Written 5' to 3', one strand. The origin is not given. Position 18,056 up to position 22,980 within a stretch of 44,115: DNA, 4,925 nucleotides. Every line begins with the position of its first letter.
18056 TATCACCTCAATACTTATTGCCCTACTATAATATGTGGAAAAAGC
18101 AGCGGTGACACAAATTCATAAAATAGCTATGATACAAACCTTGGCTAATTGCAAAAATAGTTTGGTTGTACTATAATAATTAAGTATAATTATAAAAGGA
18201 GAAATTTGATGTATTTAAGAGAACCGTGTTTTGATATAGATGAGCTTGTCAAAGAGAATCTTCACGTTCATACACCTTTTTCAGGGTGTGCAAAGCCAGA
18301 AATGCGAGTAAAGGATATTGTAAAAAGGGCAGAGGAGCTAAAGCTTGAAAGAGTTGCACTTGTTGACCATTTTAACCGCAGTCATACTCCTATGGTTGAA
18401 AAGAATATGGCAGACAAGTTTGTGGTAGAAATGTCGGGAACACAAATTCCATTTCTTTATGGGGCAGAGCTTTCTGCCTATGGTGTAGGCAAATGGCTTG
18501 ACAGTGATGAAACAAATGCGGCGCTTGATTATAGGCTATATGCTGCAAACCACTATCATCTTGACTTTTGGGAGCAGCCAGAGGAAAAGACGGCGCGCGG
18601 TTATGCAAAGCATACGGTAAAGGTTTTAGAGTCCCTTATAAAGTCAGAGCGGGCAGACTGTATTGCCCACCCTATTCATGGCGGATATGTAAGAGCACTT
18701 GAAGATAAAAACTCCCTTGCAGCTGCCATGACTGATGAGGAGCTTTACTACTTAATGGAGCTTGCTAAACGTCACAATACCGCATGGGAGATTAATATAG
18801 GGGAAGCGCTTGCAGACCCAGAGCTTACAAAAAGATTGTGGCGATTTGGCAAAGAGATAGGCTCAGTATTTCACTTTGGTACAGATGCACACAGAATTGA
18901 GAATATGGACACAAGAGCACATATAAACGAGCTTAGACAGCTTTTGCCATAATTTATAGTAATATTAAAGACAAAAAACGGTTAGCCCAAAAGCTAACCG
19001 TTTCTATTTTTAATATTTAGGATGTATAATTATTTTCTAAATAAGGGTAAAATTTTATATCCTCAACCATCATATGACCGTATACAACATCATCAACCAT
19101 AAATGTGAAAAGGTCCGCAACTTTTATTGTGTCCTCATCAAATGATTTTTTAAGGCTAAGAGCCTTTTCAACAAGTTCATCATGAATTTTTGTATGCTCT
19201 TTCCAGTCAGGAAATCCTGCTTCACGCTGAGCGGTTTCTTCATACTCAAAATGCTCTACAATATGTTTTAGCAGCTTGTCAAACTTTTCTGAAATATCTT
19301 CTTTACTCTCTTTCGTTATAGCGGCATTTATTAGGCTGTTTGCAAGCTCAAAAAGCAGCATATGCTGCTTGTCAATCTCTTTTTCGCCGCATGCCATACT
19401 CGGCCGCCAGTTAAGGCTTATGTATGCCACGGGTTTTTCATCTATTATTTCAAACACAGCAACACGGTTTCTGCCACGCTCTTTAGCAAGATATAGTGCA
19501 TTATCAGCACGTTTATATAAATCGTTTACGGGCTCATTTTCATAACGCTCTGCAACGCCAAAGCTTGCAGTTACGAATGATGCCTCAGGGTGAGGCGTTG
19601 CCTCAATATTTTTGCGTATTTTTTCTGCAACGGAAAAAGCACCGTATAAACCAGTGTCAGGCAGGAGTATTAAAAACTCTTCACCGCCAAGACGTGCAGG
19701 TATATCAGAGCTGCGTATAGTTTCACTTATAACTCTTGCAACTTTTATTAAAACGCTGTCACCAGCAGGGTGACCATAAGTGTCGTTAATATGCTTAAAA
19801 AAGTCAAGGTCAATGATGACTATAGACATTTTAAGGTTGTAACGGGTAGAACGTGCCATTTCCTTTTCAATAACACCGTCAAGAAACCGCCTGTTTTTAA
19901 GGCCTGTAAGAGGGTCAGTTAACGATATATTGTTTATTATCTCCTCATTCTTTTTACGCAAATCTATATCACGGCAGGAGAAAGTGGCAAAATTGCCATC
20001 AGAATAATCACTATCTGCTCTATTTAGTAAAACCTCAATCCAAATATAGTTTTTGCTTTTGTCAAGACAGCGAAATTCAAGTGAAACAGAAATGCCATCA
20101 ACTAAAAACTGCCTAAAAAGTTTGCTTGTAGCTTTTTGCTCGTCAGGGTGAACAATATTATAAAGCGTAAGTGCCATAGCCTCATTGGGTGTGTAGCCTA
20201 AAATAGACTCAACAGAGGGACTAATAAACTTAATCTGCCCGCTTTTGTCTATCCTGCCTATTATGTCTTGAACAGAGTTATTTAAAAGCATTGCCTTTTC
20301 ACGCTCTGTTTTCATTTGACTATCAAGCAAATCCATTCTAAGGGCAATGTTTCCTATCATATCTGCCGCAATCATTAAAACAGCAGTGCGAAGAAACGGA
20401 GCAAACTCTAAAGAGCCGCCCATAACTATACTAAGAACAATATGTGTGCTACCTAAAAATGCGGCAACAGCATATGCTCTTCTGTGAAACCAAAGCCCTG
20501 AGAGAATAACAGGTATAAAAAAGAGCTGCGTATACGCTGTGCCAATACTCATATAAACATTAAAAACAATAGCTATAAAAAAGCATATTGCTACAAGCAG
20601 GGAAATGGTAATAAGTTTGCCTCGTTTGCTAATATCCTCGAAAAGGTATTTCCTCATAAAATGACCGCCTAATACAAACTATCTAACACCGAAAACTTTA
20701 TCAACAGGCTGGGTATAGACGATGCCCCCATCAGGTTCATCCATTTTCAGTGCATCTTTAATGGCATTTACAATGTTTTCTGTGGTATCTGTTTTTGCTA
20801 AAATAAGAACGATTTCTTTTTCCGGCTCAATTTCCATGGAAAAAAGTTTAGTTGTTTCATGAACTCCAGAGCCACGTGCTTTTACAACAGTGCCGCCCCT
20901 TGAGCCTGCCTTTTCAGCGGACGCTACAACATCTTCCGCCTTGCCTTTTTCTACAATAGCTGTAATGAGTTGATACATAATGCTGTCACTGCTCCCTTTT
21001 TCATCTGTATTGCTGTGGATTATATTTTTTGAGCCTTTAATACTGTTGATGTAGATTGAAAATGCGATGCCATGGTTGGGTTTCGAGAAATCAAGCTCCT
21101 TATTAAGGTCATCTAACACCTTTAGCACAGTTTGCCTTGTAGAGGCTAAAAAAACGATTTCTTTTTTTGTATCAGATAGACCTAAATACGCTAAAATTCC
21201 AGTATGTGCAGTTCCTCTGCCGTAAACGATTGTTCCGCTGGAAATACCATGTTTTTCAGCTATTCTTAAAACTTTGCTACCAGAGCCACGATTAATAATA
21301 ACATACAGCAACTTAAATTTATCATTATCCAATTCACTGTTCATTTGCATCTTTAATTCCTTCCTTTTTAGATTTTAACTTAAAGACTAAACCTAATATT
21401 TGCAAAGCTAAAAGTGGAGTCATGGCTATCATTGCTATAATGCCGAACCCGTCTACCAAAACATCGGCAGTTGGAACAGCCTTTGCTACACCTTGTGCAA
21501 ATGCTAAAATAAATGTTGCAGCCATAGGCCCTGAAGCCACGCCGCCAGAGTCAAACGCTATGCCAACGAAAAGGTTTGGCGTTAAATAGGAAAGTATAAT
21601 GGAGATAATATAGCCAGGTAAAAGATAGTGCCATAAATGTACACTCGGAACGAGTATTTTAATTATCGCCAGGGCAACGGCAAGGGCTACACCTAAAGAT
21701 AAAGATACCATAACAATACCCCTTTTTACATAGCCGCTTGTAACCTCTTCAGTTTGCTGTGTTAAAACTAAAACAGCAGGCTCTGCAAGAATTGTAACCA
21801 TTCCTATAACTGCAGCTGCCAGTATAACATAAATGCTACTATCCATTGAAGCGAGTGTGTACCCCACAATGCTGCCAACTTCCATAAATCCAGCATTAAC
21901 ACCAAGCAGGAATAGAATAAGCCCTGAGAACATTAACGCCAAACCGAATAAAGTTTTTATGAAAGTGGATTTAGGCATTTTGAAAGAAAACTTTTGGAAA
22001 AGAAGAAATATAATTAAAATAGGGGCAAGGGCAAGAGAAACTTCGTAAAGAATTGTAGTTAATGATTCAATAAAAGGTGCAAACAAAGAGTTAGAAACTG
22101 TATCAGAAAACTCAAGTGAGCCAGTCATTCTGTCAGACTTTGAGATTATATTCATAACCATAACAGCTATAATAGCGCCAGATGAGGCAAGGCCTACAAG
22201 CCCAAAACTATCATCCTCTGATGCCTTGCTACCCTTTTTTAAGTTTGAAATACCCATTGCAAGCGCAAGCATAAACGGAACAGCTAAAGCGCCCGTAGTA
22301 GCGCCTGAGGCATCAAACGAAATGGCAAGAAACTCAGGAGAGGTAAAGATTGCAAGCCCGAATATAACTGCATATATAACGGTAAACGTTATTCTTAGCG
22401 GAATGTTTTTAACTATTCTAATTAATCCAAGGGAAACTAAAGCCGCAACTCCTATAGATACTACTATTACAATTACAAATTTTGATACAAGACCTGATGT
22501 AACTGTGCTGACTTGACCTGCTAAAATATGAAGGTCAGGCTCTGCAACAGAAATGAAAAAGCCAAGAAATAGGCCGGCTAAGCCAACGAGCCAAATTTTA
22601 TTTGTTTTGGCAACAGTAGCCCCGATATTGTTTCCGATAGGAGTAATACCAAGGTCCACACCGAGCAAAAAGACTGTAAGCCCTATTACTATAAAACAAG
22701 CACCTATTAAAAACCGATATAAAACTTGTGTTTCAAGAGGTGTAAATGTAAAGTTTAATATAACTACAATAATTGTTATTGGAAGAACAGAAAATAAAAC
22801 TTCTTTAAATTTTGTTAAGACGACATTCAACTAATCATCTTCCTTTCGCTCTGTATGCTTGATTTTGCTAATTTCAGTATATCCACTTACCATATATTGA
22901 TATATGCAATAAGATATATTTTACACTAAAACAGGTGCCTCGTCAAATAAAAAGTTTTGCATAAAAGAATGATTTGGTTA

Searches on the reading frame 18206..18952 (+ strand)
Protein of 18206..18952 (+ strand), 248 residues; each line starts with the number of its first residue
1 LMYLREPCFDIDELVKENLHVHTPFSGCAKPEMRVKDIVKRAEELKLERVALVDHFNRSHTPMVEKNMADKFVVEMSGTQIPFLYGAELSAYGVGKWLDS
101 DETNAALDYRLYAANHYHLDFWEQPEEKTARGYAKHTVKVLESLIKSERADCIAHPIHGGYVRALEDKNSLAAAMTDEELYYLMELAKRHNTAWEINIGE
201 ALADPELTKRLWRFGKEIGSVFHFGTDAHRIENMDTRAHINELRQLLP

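Call 15: search_protein_families(library=pfam, proteins=[window:18206-18952:+], max_evalue=0.001)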
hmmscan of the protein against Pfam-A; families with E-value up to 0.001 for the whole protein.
window:18206-18952:+ (248 aa): 1 family
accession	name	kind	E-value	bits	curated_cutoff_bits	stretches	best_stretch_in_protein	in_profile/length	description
PF02811.25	PHP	-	1.2e-09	39.1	26.4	1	19-121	2-87/164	PHP domain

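Call 101: search_protein_families(library=ncbifam, proteins=[window:18206-18952:+], max_evalue=0.00001)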
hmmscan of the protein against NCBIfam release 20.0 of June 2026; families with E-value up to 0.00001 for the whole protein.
window:18206-18952:+ (248 aa): 0 families

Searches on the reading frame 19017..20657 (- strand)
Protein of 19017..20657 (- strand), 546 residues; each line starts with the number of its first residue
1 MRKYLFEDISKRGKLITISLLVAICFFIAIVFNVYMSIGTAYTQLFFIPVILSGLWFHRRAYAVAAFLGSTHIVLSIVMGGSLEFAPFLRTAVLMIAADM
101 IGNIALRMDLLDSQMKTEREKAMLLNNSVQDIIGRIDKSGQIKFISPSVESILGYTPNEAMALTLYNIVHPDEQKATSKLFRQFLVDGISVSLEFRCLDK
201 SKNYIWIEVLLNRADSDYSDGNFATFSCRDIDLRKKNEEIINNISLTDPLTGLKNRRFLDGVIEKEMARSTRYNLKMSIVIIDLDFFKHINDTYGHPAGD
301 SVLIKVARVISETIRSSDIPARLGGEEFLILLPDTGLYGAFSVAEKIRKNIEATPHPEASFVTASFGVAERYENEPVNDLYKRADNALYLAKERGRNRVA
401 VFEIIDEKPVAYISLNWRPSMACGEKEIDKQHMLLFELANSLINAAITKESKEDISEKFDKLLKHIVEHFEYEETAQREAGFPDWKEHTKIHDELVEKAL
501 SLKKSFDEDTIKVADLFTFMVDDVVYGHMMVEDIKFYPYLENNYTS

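Call 15: search_protein_families(library=pfam, proteins=[window:19017-20657:-], max_evalue=0.001)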
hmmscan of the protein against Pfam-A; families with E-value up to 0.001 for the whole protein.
window:19017-20657:- (546 aa): 7 families
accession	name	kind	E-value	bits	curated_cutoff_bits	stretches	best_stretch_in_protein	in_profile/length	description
PF00990.26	GGDEF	-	1.3e-45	155.5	23.8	1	246-398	2-161/161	Diguanylate cyclase, GGDEF domain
PF08447.18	PAS_3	-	9.8e-13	48.6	25.6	1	144-208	3-69/89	PAS fold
PF13426.13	PAS_9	-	6.1e-08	33.3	27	1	136-231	7-101/103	PAS domain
PF01814.28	Hemerythrin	-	1.4e-07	32.5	25.3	1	426-540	4-127/127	Hemerythrin HHE cation binding domain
PF22335.1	Cas10-Cmr2_palm2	-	6.4e-06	26.8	27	1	324-400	58-133/133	Cas10/Cmr2, second palm domain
PF00989.32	PAS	-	7.8e-06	26.3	22.6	1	129-212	10-94/113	PAS fold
PF14598.12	PAS_11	-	0.00039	20.8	25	1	135-218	7-90/109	PAS domain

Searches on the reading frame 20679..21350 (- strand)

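Call 15: search_protein_families(library=pfam, proteins=[window:20679-21350:-], max_evalue=0.001)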
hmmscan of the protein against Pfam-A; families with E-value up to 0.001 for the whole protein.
window:20679-21350:- (223 aa): 1 family
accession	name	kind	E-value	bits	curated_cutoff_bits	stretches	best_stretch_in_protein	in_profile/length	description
PF00543.27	P-II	-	4.5e-15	56.3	25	1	127-223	2-99/102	Nitrogen regulatory protein P-II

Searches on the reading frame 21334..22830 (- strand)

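Call 15: search_protein_families(library=pfam, proteins=[window:21334-22830:-], max_evalue=0.001)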
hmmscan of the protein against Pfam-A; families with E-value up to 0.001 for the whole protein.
window:21334-22830:- (498 aa): 1 family
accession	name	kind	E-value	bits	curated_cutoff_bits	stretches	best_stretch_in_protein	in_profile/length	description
PF07556.16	DUF1538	-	1.9e-129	429.7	22.6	2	18-229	1-211/211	Protein of unknown function (DUF1538)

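Call 101: search_protein_families(library=ncbifam, proteins=[window:21334-22830:-], max_evalue=0.00001)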
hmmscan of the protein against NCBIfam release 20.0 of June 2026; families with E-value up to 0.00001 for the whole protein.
window:21334-22830:- (498 aa): 2 families
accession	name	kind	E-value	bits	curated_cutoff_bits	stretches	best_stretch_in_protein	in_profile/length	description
NF041627.1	NaLiK_antip_UmpA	equivalog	9.7e-45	152.7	490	2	4-229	4-242/243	Na,Li,K/H(+) antiporter subunit UmpA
NF041628.1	NaLiK_antip_UmpB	equivalog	1.7e-38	132.5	500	2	257-476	3-235/252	Na,Li,K/H(+) antiporter subunit UmpB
